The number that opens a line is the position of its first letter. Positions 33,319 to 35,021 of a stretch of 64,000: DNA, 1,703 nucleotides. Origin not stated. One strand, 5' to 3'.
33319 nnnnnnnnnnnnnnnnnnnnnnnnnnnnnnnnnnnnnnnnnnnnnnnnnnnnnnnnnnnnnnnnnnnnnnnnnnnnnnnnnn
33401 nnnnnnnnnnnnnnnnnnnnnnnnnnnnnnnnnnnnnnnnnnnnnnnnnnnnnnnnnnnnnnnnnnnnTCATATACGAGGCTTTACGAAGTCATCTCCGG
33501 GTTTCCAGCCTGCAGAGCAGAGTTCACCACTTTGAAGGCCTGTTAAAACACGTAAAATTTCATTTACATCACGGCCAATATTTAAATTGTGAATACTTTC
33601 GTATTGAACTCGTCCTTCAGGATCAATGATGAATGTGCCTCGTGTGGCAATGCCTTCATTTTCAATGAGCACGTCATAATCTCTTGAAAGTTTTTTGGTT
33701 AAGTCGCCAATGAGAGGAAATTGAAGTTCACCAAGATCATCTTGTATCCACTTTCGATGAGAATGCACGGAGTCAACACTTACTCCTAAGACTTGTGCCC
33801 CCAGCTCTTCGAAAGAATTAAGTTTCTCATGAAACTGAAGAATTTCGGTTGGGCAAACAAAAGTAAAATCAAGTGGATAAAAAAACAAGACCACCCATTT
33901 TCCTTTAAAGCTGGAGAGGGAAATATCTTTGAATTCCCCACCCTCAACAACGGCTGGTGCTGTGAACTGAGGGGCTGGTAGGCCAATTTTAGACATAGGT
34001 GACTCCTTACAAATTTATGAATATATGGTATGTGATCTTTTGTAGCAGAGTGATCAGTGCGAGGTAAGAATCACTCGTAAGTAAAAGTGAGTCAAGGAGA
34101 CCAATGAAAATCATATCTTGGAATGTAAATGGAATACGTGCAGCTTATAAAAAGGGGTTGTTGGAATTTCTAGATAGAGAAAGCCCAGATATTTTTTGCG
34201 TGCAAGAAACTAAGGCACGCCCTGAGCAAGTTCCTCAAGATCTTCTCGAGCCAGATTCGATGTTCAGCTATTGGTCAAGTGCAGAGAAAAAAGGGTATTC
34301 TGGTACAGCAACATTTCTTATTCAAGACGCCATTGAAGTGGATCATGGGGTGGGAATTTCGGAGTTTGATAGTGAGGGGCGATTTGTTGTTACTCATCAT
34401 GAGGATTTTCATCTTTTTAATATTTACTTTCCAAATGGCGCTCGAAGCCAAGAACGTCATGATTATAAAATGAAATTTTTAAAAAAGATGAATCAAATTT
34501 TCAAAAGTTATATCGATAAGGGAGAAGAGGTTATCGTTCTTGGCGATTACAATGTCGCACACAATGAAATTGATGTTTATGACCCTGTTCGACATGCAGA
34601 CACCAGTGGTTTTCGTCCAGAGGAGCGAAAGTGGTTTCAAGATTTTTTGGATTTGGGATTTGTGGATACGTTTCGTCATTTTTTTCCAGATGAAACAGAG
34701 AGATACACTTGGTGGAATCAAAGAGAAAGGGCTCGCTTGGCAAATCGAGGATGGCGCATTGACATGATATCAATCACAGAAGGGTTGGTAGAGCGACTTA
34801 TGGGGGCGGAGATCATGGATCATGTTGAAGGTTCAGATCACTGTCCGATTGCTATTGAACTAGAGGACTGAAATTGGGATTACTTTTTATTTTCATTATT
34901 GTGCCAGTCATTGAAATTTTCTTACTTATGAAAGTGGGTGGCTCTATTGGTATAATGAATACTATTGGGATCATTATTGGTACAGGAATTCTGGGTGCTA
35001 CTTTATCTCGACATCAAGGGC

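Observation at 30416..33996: Peroxiredoxin / GspS-like ATP-grasp / divergent SelO-like operon: candidate undescribed thiol-redox protein-modification module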

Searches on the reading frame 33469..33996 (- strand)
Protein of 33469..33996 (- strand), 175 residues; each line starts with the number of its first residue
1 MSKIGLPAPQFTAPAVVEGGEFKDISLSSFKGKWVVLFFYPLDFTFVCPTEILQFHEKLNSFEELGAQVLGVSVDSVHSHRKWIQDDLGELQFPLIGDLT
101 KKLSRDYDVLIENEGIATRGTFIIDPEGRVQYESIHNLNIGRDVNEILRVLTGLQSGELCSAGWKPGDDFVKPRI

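Call 3: search_protein_families(library=pfam, proteins=[window:33469-33996:-], max_evalue=0.1)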
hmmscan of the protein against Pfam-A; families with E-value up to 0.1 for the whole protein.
window:33469-33996:- (175 aa): 4 families
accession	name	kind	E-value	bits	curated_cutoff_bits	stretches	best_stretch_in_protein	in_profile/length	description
PF00578.27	AhpC-TSA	-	5.4e-42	143.1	26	1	4-132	1-123/124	AhpC/TSA family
PF08534.16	Redoxin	-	5.4e-18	65.6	26.6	1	7-150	5-147/148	Redoxin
PF13911.12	AhpC-TSA_2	-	0.01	16.7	27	0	55-105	2-50/114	AhpC/TSA antioxidant enzyme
PF02630.20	SCO1-SenC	-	0.03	14.7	22.8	1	25-75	14-66/134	SCO1/SenC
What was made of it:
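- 33469..33996 (-): Typical 2-Cys peroxiredoxin (175 aa). The peroxidatic Cys lies in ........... and the resolving Cys in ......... The C-terminal tail is short and variable. Pfam AhpC-TSA 5.4e-42 (call 3).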

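Call 4: search_protein_families(library=ncbifam, proteins=[window:33469-33996:-], max_evalue=0.1)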
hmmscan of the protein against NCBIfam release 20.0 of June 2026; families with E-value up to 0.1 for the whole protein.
window:33469-33996:- (175 aa): 13 families
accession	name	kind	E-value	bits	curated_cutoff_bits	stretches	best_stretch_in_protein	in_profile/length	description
TIGR03137.1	AhpC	equivalog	2e-47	161.4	272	1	5-174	5-180/187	alkyl hydroperoxide reductase subunit C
NF040737.1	peroxi_PrxU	equivalog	5.9e-46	157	270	1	1-174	35-218/233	thioredoxin-dependent peroxiredoxin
NF009669.0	PRK13190.1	equivalog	1.3e-39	135.6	261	1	24-173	20-177/203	putative peroxiredoxin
NF009668.0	PRK13189.1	equivalog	2.9e-34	118.2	211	1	1-167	9-180/224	peroxiredoxin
NF011576.0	PRK15000.1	subfamily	6.4e-33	114.1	301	1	6-169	6-180/200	peroxiredoxin C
NF009670.0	PRK13191.1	equivalog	2.7e-25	89.1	374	1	28-155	29-161/215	putative peroxiredoxin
NF010122.0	PRK13599.1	equivalog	6.8e-25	87.8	456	1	28-157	29-163/220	peroxiredoxin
NF053650.1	PerredPrxQDein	equivalog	6.2e-15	55.5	260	1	23-131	12-123/148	thioredoxin-dependent peroxiredoxin PrxQ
NF006960.0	PRK09437.1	equivalog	2e-11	44.1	140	1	3-130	5-132/156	thioredoxin-dependent thiol peroxidase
NF001808.0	PRK00522.1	equivalog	2.9e-10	39.8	123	1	5-141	21-155/167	thiol peroxidase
NF045827.1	perox_SUH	exception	1.1e-08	34.7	298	1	14-137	25-150/178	thiol peroxidase Prx-SUH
NF002854.0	PRK03147.1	subfamily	1.2e-08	35.1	170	1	3-134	37-156/176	thiol-disulfide oxidoreductase ResA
NF040769.1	SelL_rel_redox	subfamily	0.0036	17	120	0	23-108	14-99/173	SelL-related redox protein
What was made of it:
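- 33469..33996 (-): It scores below the AhpC equivalog cut-off (161 vs 272 bits, call 4).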

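Call 59: list_cluster_members(proteins=[P0001, P0121, window:33469-33996:-, P0029])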
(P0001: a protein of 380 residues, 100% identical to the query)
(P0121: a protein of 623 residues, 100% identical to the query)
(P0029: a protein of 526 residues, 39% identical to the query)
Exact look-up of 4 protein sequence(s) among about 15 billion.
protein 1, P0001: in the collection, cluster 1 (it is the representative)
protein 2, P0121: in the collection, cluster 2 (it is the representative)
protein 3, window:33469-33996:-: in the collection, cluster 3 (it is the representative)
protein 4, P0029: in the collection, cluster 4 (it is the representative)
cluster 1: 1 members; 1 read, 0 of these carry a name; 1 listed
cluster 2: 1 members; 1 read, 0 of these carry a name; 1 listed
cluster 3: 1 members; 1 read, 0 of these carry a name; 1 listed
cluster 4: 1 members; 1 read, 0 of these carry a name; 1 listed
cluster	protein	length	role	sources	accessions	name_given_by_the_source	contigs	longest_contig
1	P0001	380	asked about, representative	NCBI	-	-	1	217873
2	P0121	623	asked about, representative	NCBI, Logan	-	-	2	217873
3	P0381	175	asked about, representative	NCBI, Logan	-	-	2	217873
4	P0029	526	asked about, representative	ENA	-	-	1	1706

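Call 65: find_homologous_proteins(query=window:33469-33996:-)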
Query window:33469-33996:- (175 aa): 8000 proteins with E <= 0.001 among 8000 candidates; the best 120 are listed.
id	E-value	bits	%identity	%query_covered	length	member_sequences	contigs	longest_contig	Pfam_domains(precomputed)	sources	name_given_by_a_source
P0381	1.8e-113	395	100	100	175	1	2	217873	PF08534.17,PF00578.28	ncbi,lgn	-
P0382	3.6e-88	312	77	99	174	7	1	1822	PF08534.17,PF00578.28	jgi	jgi:peroxiredoxin (alkyl hydroperoxide reductase subunit C)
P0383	1.6e-86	307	75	99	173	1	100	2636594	PF08534.17,PF00578.28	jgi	jgi:peroxiredoxin (alkyl hydroperoxide reductase subunit C)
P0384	3.6e-86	306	75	99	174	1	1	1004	PF08534.17,PF00578.28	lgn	-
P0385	4.3e-86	305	76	97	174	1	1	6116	PF08534.17,PF00578.28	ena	-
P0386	1.1e-85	304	75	99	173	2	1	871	PF08534.17,PF00578.28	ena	-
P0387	1.2e-85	304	78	98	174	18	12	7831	PF08534.17,PF00578.28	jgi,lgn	jgi:peroxiredoxin (alkyl hydroperoxide reductase subunit C)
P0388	1.4e-85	304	73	99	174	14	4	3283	PF08534.17,PF00578.28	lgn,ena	-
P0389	1.8e-85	303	73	99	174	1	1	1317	PF08534.17,PF00578.28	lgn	-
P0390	3.5e-85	303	75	97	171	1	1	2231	PF08534.17,PF00578.28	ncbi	ncbi:MAG: peroxiredoxin [Pseudomonadota bacterium]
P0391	3.7e-85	302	74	99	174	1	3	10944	PF08534.17,PF00578.28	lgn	-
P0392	4.2e-85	302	74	99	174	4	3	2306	PF08534.17,PF00578.28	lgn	-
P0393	5.4e-85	302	74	99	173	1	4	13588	PF08534.17,PF00578.28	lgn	-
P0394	5.9e-85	302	75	98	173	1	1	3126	PF08534.17,PF00578.28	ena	-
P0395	5.9e-85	302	77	96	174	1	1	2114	PF08534.17,PF00578.28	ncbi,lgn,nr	ncbi:MAG: peroxiredoxin [Bdellovibrio sp.]|nr:MAG: peroxiredoxin [Bdellovibrio sp.]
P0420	7.0e-83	295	73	98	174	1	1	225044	PF08534.17,PF00578.28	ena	-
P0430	1.3e-82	294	73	98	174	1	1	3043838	PF08534.17,PF00578.28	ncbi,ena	-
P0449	6.7e-82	292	72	98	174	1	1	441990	PF08534.17,PF00578.28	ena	-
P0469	2.0e-81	290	69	99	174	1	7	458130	PF08534.17,PF00578.28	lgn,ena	-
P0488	5.3e-81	289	70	97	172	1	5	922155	PF08534.17,PF00578.28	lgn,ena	-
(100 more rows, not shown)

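Call 66: find_encoding_contigs(protein=P0383, max_places=3, flank=6000)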
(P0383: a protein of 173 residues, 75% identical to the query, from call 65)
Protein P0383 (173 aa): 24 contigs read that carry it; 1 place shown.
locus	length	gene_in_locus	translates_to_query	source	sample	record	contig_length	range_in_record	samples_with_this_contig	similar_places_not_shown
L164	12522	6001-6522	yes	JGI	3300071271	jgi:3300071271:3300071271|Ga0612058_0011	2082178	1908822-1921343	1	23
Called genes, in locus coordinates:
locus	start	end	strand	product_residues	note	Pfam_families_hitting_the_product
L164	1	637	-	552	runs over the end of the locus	PF00496:SBP_bac_5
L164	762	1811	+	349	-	PF00491:Arginase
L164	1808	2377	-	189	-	PF03692:CxxCxxCC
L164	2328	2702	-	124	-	PF01258:zf-dskA_traR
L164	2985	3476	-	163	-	PF06347:SH3_4, PF08239:SH3_3 (weak)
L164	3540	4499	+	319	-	PF01699:Na_Ca_ex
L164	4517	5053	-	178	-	PF04186:FxsA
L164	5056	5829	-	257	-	PF03372:Exo_endo_phos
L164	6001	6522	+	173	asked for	PF00578:AhpC-TSA, PF08534:Redoxin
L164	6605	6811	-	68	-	PF10016:DUF2259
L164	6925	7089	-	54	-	-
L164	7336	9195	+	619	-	-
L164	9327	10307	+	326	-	PF01073:3Beta_HSD, PF01370:Epimerase, PF04321:RmlD_sub_bind, PF16363:GDP_Man_Dehyd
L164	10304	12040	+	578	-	PF00351:Biopterin_H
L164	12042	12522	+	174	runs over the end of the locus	PF04452:Methyltrans_RNA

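Call 67: find_encoding_contigs(protein=P0430, max_places=2, flank=6000)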
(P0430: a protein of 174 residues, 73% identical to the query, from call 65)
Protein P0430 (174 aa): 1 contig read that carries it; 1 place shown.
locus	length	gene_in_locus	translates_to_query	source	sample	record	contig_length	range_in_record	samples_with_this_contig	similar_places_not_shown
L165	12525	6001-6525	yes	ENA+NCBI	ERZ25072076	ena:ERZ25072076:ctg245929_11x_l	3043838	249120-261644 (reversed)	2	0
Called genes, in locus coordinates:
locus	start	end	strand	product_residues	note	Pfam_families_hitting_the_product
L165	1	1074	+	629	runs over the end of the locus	PF03432:Relaxase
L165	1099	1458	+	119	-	-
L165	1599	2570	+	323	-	-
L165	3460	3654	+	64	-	-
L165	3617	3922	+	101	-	-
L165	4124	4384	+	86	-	-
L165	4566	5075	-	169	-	PF04186:FxsA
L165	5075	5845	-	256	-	PF03372:Exo_endo_phos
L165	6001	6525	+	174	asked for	PF00578:AhpC-TSA, PF08534:Redoxin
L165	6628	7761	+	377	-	-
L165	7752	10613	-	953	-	PF02347:GDC-P, PF21478:GcvP2_C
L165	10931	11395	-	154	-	-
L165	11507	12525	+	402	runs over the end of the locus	PF00152:tRNA-synt_2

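Call 68: find_encoding_contigs(protein=P0449, max_places=2, flank=6000)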
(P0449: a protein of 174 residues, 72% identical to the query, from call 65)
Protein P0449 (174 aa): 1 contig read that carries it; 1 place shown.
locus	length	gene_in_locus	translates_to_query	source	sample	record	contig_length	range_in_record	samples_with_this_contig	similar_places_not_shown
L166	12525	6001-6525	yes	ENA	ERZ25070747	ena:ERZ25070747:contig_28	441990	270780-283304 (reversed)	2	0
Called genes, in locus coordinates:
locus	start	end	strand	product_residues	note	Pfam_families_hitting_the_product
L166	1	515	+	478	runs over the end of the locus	PF03050:DDE_Tnp_IS66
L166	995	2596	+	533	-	-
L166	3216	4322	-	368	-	PF00589:Phage_integrase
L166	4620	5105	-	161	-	PF04186:FxsA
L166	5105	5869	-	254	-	PF03372:Exo_endo_phos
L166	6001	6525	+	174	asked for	PF00578:AhpC-TSA, PF08534:Redoxin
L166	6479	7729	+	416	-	-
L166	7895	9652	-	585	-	PF00239:Resolvase, PF07508:Recombinase, PF13408:Zn_ribbon_recom (weak)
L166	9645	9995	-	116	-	-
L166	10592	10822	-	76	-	-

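Call 70: find_encoding_contigs(protein=P0488, max_places=2, flank=6000)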
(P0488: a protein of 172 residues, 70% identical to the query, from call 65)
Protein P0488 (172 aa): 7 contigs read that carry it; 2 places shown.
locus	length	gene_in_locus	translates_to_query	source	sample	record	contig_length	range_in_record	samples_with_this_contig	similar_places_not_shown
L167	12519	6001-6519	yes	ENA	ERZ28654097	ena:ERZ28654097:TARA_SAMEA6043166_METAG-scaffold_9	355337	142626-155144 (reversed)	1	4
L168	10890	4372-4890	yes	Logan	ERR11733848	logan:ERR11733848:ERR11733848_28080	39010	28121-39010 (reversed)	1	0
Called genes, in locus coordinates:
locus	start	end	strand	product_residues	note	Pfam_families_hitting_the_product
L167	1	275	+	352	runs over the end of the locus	PF00491:Arginase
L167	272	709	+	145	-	PF03692:CxxCxxCC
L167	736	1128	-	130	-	PF01258:zf-dskA_traR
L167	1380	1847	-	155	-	PF06347:SH3_4, PF08239:SH3_3 (faint)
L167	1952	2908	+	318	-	PF01699:Na_Ca_ex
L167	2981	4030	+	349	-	-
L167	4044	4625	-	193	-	PF04186:FxsA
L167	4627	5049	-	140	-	PF00383:dCMP_cyt_deam_1, PF14437:MafB19-deam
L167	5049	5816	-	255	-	PF03372:Exo_endo_phos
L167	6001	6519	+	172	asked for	PF00578:AhpC-TSA, PF08534:Redoxin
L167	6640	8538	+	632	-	-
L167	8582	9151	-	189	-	PF02230:Abhydrolase_2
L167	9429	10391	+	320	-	PF01073:3Beta_HSD, PF01370:Epimerase, PF04321:RmlD_sub_bind, PF07993:NAD_binding_4 (faint), PF16363:GDP_Man_Dehyd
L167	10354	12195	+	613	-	PF00351:Biopterin_H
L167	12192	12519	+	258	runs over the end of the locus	PF00588:SpoU_methylase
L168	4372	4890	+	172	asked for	PF00578:AhpC-TSA, PF08534:Redoxin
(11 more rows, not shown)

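Call 71: find_encoding_contigs(protein=P0469, max_places=2, flank=6000)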
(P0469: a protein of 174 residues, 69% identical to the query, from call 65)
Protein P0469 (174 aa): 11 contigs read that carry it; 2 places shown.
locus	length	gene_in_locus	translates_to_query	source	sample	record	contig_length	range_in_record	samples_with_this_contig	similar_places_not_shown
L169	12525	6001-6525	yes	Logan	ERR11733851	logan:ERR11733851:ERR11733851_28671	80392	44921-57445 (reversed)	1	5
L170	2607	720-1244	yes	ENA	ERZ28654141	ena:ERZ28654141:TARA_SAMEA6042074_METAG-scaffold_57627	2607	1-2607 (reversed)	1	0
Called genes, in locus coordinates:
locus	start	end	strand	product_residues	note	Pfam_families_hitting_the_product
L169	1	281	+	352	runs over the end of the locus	PF00491:Arginase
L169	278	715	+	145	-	PF03692:CxxCxxCC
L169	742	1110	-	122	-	PF01258:zf-dskA_traR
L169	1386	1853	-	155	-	PF06347:SH3_4, PF08239:SH3_3 (faint)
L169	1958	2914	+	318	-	PF01699:Na_Ca_ex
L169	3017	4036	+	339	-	-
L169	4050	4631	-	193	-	PF04186:FxsA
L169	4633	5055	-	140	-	PF00383:dCMP_cyt_deam_1, PF14437:MafB19-deam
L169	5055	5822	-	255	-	PF03372:Exo_endo_phos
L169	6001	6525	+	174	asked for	PF00578:AhpC-TSA, PF08534:Redoxin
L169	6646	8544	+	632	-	-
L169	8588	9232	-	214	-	PF02230:Abhydrolase_2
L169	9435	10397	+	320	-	PF01073:3Beta_HSD, PF01370:Epimerase, PF04321:RmlD_sub_bind, PF07993:NAD_binding_4 (faint), PF16363:GDP_Man_Dehyd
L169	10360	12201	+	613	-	PF00351:Biopterin_H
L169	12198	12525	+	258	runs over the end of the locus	PF00588:SpoU_methylase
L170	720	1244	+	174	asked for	PF00578:AhpC-TSA, PF08534:Redoxin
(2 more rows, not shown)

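Call 72: find_encoding_contigs(protein=P0420, max_places=2, flank=6000)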
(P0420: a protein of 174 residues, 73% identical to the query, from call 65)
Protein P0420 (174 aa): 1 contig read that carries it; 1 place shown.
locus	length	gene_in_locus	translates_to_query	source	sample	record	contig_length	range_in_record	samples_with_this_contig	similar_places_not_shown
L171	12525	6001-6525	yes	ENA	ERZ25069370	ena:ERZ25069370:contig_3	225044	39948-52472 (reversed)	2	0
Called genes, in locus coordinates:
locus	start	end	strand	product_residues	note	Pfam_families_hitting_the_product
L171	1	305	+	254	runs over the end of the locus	PF00106:adh_short, PF13561:adh_short_C2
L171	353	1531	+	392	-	PF00296:Bac_luciferase (faint)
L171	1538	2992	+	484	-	PF00171:Aldedh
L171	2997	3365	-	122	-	PF01258:zf-dskA_traR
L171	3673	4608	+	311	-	PF01699:Na_Ca_ex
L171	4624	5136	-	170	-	PF04186:FxsA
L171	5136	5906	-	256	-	PF03372:Exo_endo_phos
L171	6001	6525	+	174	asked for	PF00578:AhpC-TSA, PF08534:Redoxin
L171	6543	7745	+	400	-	-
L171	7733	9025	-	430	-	PF05697:Trigger_N, PF00254:FKBP_C, PF05698:Trigger_C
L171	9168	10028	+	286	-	PF01656:CbiA, PF02374:ArsA_ATPase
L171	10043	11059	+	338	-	PF01656:CbiA (weak), PF02374:ArsA_ATPase, PF13614:AAA_31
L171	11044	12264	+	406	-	PF08886:GshA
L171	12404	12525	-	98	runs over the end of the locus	PF04316:FlgM (weak)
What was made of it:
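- One Prx-ATP-grasp genome carries a PF08886 glutamate-cysteine ligase 3.3 kb away (call 72).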

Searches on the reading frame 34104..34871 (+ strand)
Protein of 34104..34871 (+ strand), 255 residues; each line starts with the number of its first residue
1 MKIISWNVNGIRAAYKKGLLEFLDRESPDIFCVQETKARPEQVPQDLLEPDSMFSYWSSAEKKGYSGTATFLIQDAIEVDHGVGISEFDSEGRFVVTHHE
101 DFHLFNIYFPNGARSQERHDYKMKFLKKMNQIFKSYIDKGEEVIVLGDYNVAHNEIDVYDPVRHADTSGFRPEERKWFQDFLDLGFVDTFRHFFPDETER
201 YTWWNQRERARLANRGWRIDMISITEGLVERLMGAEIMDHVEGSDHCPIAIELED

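Call 3: search_protein_families(library=pfam, proteins=[window:34104-34871:+], max_evalue=0.1)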
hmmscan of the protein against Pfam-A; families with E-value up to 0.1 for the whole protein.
window:34104-34871:+ (255 aa): 3 families
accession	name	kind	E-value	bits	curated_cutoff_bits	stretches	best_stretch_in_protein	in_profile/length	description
PF03372.29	Exo_endo_phos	-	6.3e-21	75.5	24.5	1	4-246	1-225/225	Endonuclease/Exonuclease/phosphatase family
PF14529.12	Exo_endo_phos_2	-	0.027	14.8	27.4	0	103-155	2-45/117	Endonuclease-reverse transcriptase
PF18401.7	Thioredoxin_13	-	0.036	14.4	26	1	109-165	42-98/136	Thioredoxin-like domain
